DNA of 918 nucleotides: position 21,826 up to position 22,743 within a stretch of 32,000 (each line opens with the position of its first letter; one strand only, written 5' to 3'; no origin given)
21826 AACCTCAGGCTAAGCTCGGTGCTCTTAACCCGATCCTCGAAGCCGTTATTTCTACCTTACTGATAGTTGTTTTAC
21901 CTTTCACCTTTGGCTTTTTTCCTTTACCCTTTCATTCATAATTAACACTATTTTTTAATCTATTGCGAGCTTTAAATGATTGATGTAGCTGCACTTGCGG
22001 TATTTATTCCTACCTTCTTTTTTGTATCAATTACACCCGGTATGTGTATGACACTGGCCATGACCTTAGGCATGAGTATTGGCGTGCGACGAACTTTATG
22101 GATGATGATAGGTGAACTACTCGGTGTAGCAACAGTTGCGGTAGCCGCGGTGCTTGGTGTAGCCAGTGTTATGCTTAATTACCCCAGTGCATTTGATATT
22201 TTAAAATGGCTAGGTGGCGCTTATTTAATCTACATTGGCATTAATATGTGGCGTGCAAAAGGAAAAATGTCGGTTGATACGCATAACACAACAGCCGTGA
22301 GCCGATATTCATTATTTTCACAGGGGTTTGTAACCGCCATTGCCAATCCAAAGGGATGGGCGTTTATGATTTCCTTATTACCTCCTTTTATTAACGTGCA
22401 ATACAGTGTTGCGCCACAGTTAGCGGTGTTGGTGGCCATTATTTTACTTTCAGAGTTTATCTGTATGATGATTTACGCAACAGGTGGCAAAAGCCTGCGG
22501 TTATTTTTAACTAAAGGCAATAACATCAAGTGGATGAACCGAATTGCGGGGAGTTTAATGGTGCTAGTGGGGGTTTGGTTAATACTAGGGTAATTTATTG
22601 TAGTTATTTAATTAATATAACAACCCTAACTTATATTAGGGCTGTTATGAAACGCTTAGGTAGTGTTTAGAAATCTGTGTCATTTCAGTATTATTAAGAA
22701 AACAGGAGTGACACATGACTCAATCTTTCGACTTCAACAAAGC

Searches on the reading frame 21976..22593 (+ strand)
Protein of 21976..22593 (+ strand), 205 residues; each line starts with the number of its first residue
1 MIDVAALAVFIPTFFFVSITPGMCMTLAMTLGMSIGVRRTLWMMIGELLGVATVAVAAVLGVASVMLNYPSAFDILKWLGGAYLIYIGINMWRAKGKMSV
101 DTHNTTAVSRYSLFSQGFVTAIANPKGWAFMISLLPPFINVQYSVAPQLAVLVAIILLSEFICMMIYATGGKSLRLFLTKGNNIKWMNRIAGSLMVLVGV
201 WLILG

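Call 53: search_protein_families(library=pfam, proteins=[window:21976-22593:+], max_evalue=0.0001)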
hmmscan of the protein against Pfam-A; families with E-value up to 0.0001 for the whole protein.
window:21976-22593:+ (205 aa): 1 family
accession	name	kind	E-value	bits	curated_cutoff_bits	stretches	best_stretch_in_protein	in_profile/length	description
PF01810.24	LysE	-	2.9e-31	108.9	25.6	1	16-204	2-191/193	LysE type translocator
